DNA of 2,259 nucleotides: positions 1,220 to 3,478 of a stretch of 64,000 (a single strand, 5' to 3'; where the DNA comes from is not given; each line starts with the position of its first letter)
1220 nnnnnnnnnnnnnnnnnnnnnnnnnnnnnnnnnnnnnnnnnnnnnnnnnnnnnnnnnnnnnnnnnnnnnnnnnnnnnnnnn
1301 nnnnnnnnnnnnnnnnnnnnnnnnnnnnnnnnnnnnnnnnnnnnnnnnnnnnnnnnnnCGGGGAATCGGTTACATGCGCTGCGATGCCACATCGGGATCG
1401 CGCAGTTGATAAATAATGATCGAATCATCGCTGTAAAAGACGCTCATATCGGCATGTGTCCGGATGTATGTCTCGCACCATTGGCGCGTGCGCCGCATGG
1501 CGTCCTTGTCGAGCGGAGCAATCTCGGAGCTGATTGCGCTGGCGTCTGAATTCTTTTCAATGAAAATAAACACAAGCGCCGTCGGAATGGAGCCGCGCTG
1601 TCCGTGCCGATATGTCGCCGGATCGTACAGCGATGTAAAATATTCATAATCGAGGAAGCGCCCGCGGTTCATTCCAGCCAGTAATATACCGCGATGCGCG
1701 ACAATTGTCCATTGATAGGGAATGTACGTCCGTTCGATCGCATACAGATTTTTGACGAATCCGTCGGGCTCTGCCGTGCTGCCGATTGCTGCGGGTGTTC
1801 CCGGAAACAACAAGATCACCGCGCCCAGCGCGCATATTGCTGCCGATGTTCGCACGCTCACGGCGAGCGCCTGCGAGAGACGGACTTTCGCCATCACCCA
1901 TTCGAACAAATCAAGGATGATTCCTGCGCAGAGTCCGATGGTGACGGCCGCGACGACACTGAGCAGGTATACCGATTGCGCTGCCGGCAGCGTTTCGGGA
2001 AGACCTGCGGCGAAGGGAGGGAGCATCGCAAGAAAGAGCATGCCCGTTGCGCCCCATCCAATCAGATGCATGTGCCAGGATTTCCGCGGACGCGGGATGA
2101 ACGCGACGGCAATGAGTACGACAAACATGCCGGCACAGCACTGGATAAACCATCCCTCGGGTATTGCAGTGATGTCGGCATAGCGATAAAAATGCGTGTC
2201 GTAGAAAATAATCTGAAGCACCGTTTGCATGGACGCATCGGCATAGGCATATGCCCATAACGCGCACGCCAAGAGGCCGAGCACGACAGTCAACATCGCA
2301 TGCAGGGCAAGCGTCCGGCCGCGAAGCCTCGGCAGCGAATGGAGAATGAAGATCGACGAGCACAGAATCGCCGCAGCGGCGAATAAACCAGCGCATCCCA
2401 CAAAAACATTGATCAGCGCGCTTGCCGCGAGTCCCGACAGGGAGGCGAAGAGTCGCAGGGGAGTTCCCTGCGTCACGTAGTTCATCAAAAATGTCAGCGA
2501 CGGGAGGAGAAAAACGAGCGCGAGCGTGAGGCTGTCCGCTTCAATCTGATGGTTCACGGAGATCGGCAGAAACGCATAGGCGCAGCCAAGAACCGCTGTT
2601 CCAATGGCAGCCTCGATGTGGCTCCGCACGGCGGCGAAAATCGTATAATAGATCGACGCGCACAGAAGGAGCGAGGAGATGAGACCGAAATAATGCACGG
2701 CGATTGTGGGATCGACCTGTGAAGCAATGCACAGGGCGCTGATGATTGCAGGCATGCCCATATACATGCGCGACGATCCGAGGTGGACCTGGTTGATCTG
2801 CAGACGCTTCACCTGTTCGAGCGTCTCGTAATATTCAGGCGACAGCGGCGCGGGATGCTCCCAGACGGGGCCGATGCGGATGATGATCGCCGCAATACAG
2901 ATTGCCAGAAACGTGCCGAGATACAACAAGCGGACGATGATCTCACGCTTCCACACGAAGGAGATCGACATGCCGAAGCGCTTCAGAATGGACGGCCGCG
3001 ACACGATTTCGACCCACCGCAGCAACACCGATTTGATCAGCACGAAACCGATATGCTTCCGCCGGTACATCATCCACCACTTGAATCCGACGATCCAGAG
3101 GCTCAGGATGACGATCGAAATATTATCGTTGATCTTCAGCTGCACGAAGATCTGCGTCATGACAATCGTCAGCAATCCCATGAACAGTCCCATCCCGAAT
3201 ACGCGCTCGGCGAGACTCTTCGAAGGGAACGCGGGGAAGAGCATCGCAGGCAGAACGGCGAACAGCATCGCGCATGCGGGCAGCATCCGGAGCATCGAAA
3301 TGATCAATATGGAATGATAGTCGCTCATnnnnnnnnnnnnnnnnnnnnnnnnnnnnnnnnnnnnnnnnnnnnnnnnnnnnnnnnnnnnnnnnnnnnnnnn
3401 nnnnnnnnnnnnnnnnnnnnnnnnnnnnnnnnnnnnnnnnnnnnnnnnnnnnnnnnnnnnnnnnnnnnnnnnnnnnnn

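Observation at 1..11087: Pel-like exopolysaccharide locus with two PelF paralogues and a GH114 lipoprotein, wired to a partner-switching triad instead of PelD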

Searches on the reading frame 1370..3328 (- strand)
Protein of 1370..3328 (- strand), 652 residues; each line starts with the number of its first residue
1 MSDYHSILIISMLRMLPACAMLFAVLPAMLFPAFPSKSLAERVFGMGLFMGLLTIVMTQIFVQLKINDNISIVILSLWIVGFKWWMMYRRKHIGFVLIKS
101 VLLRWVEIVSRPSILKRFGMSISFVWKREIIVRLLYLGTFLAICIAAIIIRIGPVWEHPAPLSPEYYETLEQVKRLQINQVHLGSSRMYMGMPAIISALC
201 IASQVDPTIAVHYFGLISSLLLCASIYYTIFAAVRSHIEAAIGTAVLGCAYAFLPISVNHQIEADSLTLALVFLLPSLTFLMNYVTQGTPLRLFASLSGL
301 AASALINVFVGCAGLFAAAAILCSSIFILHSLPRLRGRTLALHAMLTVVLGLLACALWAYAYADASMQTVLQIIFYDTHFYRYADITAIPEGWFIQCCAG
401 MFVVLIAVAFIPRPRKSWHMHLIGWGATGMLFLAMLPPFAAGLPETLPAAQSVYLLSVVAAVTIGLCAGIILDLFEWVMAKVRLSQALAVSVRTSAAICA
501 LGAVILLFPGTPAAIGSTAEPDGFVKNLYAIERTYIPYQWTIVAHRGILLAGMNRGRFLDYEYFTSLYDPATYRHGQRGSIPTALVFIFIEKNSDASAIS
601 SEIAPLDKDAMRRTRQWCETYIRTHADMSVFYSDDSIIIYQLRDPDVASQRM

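Call 6: search_protein_families(library=pfam, max_evalue=0.01, proteins=[window:1370-3328:-])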
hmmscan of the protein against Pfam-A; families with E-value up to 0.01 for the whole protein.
window:1370-3328:- (652 aa): 0 families

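Call 7: find_encoding_contigs(protein=window:1370-3328:-, flank=10000, max_places=6)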
Protein window:1370-3328:- (652 aa): no gene with exactly this product is on record in the collection.

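Call 8: search_protein_families(library=ncbifam, max_evalue=0.01, proteins=[window:1370-3328:-])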
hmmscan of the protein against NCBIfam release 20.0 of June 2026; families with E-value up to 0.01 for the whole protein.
window:1370-3328:- (652 aa): 0 families

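Call 9: find_homologous_proteins(query=window:1370-3328:-)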
Query window:1370-3328:- (652 aa): 5 proteins with E <= 0.001 among 8000 candidates.
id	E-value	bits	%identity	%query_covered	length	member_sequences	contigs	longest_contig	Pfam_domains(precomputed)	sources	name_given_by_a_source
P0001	2.7e-270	917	64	98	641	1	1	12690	-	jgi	jgi:hypothetical protein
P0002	2.2e-247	841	57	100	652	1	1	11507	-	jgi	jgi:hypothetical protein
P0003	1.3e-242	825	56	98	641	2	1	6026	-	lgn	-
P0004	1.5e-111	392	35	100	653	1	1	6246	-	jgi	jgi:hypothetical protein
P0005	5.3e-19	87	25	75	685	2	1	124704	-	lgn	-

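Call 10: find_encoding_contigs(protein=P0001, flank=10000, max_places=3)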
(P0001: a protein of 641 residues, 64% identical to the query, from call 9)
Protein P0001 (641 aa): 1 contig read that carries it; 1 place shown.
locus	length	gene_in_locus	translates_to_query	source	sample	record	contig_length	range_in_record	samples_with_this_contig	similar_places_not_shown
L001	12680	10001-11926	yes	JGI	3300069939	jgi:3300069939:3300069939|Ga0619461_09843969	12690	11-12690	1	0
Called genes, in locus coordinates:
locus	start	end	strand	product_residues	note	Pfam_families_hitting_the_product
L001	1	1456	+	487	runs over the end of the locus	?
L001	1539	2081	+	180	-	-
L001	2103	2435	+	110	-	PF01740:STAS, PF13466:STAS_2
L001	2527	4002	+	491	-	PF00474:SSF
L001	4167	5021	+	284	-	PF03537:Glyco_hydro_114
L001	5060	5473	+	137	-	PF13581:HATPase_c_2, PF02518:HATPase_c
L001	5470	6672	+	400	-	PF11997:DUF3492, PF13439:Glyco_transf_4, PF13579:Glyco_trans_4_4 (weak), PF11997:DUF3492, PF20706:GT4-conflict (weak), PF00534:Glycos_transf_1, PF13692:Glyco_trans_1_4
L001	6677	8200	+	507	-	PF11997:DUF3492, PF13439:Glyco_transf_4, PF13579:Glyco_trans_4_4, PF00534:Glycos_transf_1, PF13692:Glyco_trans_1_4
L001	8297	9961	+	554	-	PF16933:PelG (weak)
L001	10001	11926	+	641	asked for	-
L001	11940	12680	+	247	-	?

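Call 11: find_encoding_contigs(protein=P0002, flank=10000, max_places=3)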
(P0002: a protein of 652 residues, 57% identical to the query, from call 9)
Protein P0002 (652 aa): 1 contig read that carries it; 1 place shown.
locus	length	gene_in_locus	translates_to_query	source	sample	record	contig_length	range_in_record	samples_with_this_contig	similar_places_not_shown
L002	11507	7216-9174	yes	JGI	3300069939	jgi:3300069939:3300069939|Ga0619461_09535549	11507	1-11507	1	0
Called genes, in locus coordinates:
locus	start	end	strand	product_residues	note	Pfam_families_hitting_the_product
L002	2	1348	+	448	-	?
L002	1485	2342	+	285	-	PF03537:Glyco_hydro_114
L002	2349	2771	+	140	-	PF13581:HATPase_c_2, PF02518:HATPase_c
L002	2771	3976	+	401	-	PF11997:DUF3492, PF13439:Glyco_transf_4, PF13579:Glyco_trans_4_4, PF11997:DUF3492, PF20706:GT4-conflict, PF00534:Glycos_transf_1, PF13692:Glyco_trans_1_4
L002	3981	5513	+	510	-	PF11997:DUF3492, PF13439:Glyco_transf_4, PF00534:Glycos_transf_1, PF13692:Glyco_trans_1_4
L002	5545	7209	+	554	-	PF16933:PelG (weak)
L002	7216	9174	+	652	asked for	-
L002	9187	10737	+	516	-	PF01590:GAF, PF13185:GAF_2, PF07228:SpoIIE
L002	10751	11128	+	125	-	PF00072:Response_reg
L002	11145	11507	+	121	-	?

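Call 12: find_encoding_contigs(protein=P0005, flank=10000, max_places=3)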
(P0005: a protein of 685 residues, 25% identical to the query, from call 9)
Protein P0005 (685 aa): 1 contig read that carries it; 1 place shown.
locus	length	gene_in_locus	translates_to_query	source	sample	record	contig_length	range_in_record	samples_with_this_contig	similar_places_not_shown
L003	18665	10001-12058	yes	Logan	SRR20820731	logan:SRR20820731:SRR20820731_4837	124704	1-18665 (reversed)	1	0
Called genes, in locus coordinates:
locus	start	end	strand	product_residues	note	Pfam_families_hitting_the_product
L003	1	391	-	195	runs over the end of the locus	-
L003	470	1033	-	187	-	-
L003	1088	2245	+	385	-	PF00072:Response_reg, PF00512:HisKA, PF02518:HATPase_c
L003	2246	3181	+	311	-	PF00072:Response_reg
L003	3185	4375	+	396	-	PF11997:DUF3492, PF13439:Glyco_transf_4 (weak), PF11997:DUF3492, PF00534:Glycos_transf_1, PF13692:Glyco_trans_1_4 (weak)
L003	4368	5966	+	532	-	PF11997:DUF3492, PF13439:Glyco_transf_4 (weak), PF00534:Glycos_transf_1, PF13692:Glyco_trans_1_4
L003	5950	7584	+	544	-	-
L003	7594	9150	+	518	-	PF13487:HD_5, PF01966:HD (weak)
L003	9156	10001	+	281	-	PF03537:Glyco_hydro_114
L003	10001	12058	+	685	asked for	-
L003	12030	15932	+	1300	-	PF09960:DUF2194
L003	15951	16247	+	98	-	PF10825:DUF2752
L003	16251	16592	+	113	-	PF05154:TM2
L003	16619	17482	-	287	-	PF19089:DUF5777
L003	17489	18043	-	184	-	PF04264:YceI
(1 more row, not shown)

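Call 21: find_related_loci(query=A1, collection=genome_contigs, flank=10000)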
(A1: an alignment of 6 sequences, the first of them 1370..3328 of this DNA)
Query A1 (652 aa) in genome_contigs; peptide patterns used: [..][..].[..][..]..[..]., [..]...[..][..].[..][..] (x = any residue, [..] = any of these).
45 stretches matched a pattern; 8 encode a relative of the query (tblastn E <= 1e-3); 8 distinct loci.
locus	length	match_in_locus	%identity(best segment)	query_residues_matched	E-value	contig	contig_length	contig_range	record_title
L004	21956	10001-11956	56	1-652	0e+0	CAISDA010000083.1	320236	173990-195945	MAG: uncultured Ignavibacteriae bacterium isolate MJ-time_bin-6381 genome assembly, contig: bin-6381:83/89, whole genome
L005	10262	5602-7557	56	1-652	0e+0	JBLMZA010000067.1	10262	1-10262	MAG: Acidobacteriota bacterium isolate MAG215 PRJNA951521_bin70_renamed_66, whole genome shotgun sequence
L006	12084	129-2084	35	1-651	2e-118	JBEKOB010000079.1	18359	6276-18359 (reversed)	MAG: Bacteroidota bacterium isolate SPRUCE 430 SPRUCE_430_79, whole genome shotgun sequence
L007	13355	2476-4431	35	1-651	3e-118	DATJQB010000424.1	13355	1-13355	MAG TPA_asm: Bacteroidota bacterium isolate SMAG_U14929 k141_929800, whole genome shotgun sequence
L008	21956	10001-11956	35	1-651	8e-116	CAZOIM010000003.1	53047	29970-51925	MAG TPA_asm: uncultured Ignavibacteriaceae bacterium isolate binchicken_co241_296 genome assembly, contig: NODE_559_leng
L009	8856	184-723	47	467-644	8e-51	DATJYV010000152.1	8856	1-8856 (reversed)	MAG TPA_asm: Bacteroidota bacterium isolate SMAG_U15161 k141_4556778, whole genome shotgun sequence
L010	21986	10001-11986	25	4-650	2e-27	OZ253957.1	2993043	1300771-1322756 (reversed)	MAG: Balneola sp. isolate 658df991-1e51-4dac-97b8-33d81b5ae6e2 genome assembly, chromosome: 1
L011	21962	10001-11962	26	4-642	1e-28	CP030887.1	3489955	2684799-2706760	MAG: Balneolaceae bacterium isolate ECT2AJA-110-D chromosome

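Call 28: search_protein_families(library=pfam, max_evalue=0.001, proteins=[L004:13559-13981:+, L004:13998-15548:+, L004:15561-15908:+, L004:15915-19943:+, L010:1078-2229:+, L010:2233-3168:+, L010:7574-9136:+, L010:12030-15917:+, L010:5933-7564:+])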
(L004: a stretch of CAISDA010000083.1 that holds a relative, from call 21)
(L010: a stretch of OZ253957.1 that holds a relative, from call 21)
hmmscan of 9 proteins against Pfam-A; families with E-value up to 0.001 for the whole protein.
L004:13559-13981:+ (140 aa): 1 family
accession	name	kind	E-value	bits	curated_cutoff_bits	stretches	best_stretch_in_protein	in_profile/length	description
PF00072.30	Response_reg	-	1e-26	93.7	30.2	1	21-132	1-110/111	Response regulator receiver domain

L004:13998-15548:+ (516 aa): 5 families
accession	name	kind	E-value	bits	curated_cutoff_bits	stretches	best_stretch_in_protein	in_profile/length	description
PF13487.12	HD_5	-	9.9e-20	71.4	27.2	1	352-500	10-170/170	HD domain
PF13185.12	GAF_2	-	2.6e-10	41.1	28.6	1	198-325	3-135/136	GAF domain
PF01966.28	HD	-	6.5e-10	39.8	22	1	358-467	3-114/116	HD domain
PF13492.12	GAF_3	-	9.4e-10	39.4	27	1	206-321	9-123/129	GAF domain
PF01590.32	GAF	-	2.7e-08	34.8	22.4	1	268-323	78-131/133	GAF domain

L004:15561-15908:+ (115 aa): 2 families
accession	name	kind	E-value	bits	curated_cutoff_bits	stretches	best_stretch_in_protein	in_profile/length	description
PF01740.26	STAS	-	2.2e-18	66.4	22.6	1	9-106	8-106/106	STAS domain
PF13466.11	STAS_2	-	2e-13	50.8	29.2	1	17-94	4-80/80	STAS domain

L004:15915-19943:+ (1342 aa): 14 families
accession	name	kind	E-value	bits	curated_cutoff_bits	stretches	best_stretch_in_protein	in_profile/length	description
PF09960.14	DUF2194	-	6e-75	253.1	30.4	1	27-554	38-555/582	Uncharacterised protein conserved in bacteria (DUF2194)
PF14559.12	TPR_19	-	2.3e-23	82.7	25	4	965-1025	8-68/68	Tetratricopeptide repeat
PF13428.12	TPR_14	-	1.2e-22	78.5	23.5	0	747-784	4-41/44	Tetratricopeptide repeat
PF13431.12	TPR_17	-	6.3e-12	45.2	24.4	0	704-729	7-32/34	Tetratricopeptide repeat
PF23914.1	TPR_CcmH_CycH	-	6.7e-09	36.2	42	1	941-1051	43-156/158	Cytochrome c-type biogenesis protein H TPR domain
PF12895.13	ANAPC3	-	1.2e-07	32.3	27.2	0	961-1024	2-64/82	Anaphase-promoting complex, cyclosome, subunit 3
PF13174.12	TPR_6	-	1.4e-07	32.2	26.3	0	950-981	2-33/33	Tetratricopeptide repeat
PF13432.12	TPR_16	-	1.7e-07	32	32.7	0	924-981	7-64/65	Tetratricopeptide repeat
PF24575.1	TPR_Slam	-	6.2e-07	30.2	35.2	1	802-869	35-104/104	Surface lipoprotein assembly modifier, N-terminal TPR repeats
PF03704.23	BTAD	-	1.6e-05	25.7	22.1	0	790-840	74-124/146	Bacterial transcriptional activator domain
PF14561.12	TPR_20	-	2.2e-05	25.1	25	0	691-752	3-61/90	Tetratricopeptide repeat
PF22890.2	TPR_EMC2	-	3.1e-05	24.6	27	0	704-741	80-117/145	EMC2 TPR-like repeat domain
PF13176.12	TPR_7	-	0.00017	21.8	27.9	0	712-735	1-24/36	Tetratricopeptide repeat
PF06283.17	ThuA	-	0.00031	21.5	33.4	1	86-199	63-184/209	Trehalose utilisation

L010:1078-2229:+ (383 aa): 3 families
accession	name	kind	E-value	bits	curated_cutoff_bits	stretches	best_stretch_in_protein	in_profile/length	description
PF00072.30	Response_reg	-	1e-28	100.2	30.2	1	13-124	1-111/111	Response regulator receiver domain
PF02518.31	HATPase_c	-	2.4e-20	73.4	26.4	1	269-381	1-110/111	Histidine kinase-, DNA gyrase B-, and HSP90-like ATPase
PF00512.31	HisKA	-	3.6e-15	56.2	26.9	1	156-219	1-62/66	His Kinase A (phospho-acceptor) domain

L010:2233-3168:+ (311 aa): 4 families
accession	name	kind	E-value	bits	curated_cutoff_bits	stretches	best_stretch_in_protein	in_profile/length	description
PF00072.30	Response_reg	-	4e-19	69.3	30.2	1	5-105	1-100/111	Response regulator receiver domain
PF01590.32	GAF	-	1.1e-05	26.4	22.4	1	155-300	2-131/133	GAF domain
PF13185.12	GAF_2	-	1.3e-05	25.9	28.6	1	154-299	3-132/136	GAF domain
PF13492.12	GAF_3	-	0.0006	20.7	27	0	154-299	1-124/129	GAF domain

L010:7574-9136:+ (520 aa): 2 families
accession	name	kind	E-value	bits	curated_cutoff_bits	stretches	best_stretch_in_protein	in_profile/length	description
PF13487.12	HD_5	-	2.2e-13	50.7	27.2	1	346-492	15-167/170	HD domain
PF01966.28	HD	-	6.1e-08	33.4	22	1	347-445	3-101/116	HD domain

L010:12030-15917:+ (1295 aa): 1 family
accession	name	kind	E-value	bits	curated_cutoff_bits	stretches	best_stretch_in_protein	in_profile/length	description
PF09960.14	DUF2194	-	4.1e-65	220.7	30.4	1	45-557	39-538/582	Uncharacterised protein conserved in bacteria (DUF2194)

L010:5933-7564:+ (543 aa): 0 families

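Call 30: predict_structure(alignment_id=A1)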
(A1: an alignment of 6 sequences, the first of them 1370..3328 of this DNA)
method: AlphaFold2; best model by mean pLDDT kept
length: 652 residues; sequences in the alignment: 6
mean_pLDDT: 49.1   pTM: 0.52
mean pLDDT of the five models: 49.1, 45.3, 44.4, 43.5, 41.2
residues with pLDDT >= 90: 0; 70-90: 60; 50-70: 234; < 50: 358
segments of 3 or more residues with pLDDT < 50: 1-9, 14-32, 65-129, 152-190, 250-261, 364-467, 501-584, 594-607, 645-652
pLDDT, mean of each block of 10 residues (from residue 1): 44 48 45 58 66 60 46 42 39 36 42 39 40 53 56 39 38 41 37 55 52 61 66 62 56 39 57 72 71 77 68 64 64 67 74 65 47 37 33 41 42 38 41 41 40 46 49 58 62 58 41 26 28 26 28 28 34 33 50 44 39 67 72 59 47 33
secondary structure, 60 per line:
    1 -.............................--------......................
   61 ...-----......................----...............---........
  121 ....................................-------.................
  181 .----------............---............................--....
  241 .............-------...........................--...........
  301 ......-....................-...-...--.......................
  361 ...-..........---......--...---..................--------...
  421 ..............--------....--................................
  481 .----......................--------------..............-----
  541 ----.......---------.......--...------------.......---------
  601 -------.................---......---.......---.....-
elements in order (helices of 4 or more, strands of 3 or more residues): H2-30 H39-63 H69-90 H95-109 H113-156 H164-181 H192-203 H207-234 H237-253 H261-287 H290-306 H308-327 H338-363 H365-374 H378-383 H392-409 H418-434 H443-446 H449-481 H486-507 H522-535 H545-551 H561-567 E585-591 H608-624 E628-633 E637-643 H647-651

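Call 46: search_solved_structures(query=window:1370-3328:-, max_evalue=10)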
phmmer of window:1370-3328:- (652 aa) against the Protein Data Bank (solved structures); distinct sequences matched with E-value up to 10: 0.

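Call 54: search_protein_representatives(alignment_id=A1)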
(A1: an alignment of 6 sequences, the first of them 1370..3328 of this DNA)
Query: 6 sequences, 651 profile positions. Proteins with E-value up to 0.001 (for the whole library): 603; up to 1e-10: 447; up to 1e-30: 122. The best 150 are listed.
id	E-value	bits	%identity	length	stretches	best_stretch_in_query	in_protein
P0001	0.0e+00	1079.3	-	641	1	11-651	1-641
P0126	3.9e-227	772.6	-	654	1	2-650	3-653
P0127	2.4e-166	571.7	-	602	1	49-650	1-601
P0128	4.4e-128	445.3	-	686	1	1-642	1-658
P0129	5.9e-127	441.6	-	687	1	2-642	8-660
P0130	1.6e-112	393.9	-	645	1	1-644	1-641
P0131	9.0e-109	381.5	-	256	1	397-651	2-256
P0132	1.4e-105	371.0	-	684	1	3-643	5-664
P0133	3.3e-102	359.8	-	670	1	3-642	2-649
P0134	8.1e-101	355.2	-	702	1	3-646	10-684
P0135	1.9e-99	350.7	-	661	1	1-641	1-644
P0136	1.8e-97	344.2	-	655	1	3-641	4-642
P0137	5.7e-97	342.5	-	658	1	2-645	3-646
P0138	1.6e-95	337.7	-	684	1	3-649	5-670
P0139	3.3e-94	333.4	-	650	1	3-641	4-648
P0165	1.1e-51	192.9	-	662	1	1-645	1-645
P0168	3.0e-49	184.8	-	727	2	3-471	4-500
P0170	2.4e-48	181.8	-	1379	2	297-641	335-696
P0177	3.9e-41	158.0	-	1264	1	136-641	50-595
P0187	4.7e-39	151.1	-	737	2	237-642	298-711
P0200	1.2e-36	143.2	-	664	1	10-645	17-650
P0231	2.9e-32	128.7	-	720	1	59-643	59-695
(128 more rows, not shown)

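Call 59: search_protein_families(library=pfam, max_evalue=0.001, proteins=[P0170, P0177, P0187, P0168, P0231, P0128, P0200])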
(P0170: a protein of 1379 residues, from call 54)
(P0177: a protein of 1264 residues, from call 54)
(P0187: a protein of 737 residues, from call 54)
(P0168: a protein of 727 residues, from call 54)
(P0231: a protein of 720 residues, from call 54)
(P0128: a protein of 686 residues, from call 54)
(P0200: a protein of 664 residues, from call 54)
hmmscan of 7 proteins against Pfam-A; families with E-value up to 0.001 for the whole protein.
P0170 (1379 aa): 2 families
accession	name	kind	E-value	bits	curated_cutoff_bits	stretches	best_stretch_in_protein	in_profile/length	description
PF13437.12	HlyD_3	-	2.7e-08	34.9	22.2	1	1193-1268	2-76/106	HlyD family secretion protein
PF13533.13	Biotin_lipoyl_2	-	3.3e-05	24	29.8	1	784-812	4-32/32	Biotin-lipoyl like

P0177 (1264 aa): 3 families
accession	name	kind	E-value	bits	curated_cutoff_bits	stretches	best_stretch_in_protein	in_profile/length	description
PF13437.12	HlyD_3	-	9.8e-08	33.1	22.2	1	1080-1162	2-83/106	HlyD family secretion protein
PF13533.13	Biotin_lipoyl_2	-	4.3e-06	26.9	29.8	1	669-699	2-32/32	Biotin-lipoyl like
PF16576.10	HlyD_D23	-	6.6e-06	26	30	1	1011-1163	60-192/214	Barrel-sandwich domain of CusB or HlyD membrane-fusion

P0187 (737 aa): 0 families

P0168 (727 aa): 0 families

P0231 (720 aa): 0 families

P0128 (686 aa): 0 families

P0200 (664 aa): 0 families
